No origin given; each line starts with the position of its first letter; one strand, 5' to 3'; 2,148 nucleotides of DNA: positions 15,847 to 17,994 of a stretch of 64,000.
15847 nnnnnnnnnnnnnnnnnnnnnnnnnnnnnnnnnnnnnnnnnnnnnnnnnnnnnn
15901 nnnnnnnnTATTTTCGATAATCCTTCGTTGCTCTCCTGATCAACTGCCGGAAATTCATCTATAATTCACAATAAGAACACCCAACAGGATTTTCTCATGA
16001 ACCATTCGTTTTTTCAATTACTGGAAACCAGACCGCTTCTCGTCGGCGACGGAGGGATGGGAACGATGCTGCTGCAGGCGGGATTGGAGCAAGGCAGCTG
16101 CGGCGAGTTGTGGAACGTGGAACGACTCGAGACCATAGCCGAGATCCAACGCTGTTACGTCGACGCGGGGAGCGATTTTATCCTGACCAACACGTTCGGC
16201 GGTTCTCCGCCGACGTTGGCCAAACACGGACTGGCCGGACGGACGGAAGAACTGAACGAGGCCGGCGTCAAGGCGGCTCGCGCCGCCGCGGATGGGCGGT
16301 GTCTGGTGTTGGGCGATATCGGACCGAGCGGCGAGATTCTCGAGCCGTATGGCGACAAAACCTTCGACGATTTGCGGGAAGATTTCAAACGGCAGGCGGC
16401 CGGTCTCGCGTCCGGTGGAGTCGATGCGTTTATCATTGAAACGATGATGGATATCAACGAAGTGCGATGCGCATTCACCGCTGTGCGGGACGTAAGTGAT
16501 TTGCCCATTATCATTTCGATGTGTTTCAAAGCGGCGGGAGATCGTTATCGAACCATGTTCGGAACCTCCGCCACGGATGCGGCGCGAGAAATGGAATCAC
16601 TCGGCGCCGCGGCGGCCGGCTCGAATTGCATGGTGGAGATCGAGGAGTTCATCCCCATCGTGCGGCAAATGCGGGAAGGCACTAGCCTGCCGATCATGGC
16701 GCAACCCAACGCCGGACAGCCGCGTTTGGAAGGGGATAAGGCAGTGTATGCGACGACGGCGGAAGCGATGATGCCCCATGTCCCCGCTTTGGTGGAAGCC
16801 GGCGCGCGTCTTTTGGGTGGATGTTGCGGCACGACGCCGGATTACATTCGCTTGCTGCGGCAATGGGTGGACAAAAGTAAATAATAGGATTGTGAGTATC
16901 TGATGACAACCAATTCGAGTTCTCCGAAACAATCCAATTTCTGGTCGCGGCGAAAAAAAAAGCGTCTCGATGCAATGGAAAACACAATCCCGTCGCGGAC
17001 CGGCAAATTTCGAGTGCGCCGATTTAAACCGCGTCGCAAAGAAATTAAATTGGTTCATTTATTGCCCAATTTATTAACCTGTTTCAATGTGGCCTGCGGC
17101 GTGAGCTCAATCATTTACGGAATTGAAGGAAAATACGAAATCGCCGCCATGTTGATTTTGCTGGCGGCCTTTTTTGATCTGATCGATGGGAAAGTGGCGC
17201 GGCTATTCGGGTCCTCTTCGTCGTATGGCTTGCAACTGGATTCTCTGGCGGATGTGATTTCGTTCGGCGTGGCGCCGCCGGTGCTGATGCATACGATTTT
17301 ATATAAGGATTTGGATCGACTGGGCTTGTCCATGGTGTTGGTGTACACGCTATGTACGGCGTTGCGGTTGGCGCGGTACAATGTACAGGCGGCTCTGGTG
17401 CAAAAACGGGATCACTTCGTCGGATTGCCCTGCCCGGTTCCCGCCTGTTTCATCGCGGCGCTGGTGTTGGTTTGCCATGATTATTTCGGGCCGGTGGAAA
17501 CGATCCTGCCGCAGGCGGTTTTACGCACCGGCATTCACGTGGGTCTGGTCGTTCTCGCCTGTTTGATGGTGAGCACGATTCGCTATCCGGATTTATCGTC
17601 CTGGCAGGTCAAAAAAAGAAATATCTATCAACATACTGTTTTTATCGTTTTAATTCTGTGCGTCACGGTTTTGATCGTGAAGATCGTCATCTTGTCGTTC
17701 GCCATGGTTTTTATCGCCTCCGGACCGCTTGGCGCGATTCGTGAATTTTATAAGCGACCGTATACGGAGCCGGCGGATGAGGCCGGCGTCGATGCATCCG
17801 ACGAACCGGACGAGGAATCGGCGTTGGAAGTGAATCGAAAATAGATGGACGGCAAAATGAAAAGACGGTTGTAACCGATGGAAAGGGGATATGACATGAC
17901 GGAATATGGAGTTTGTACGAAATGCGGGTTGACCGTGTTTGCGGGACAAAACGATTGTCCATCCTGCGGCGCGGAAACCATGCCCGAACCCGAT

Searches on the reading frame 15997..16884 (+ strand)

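Call 92: search_protein_families(library=pfam, proteins=[window:15997-16884:+], max_evalue=0.0001)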
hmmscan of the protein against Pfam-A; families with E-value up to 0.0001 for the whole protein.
window:15997-16884:+ (295 aa): 1 family
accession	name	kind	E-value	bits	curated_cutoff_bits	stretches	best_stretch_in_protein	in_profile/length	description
PF02574.22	S-methyl_trans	-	9.8e-68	229.5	22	1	15-290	1-282/283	Homocysteine S-methyltransferase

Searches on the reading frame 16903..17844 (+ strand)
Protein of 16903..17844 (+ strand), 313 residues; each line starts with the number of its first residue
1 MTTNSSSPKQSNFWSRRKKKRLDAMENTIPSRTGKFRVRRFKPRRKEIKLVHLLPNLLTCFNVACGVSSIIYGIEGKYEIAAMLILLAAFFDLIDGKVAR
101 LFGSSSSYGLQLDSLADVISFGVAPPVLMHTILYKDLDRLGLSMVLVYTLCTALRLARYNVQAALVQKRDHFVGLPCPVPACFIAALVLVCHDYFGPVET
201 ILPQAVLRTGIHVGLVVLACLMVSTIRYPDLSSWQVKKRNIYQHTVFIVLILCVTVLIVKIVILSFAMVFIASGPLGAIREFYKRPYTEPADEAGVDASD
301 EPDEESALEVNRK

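Call 92: search_protein_families(library=pfam, proteins=[window:16903-17844:+], max_evalue=0.0001)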
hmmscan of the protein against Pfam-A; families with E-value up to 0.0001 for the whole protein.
window:16903-17844:+ (313 aa): 1 family
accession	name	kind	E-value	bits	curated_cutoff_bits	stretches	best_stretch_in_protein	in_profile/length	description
PF01066.26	CDP-OH_P_transf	-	2.9e-22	80.2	22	1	53-202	2-138/152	CDP-alcohol phosphatidyltransferase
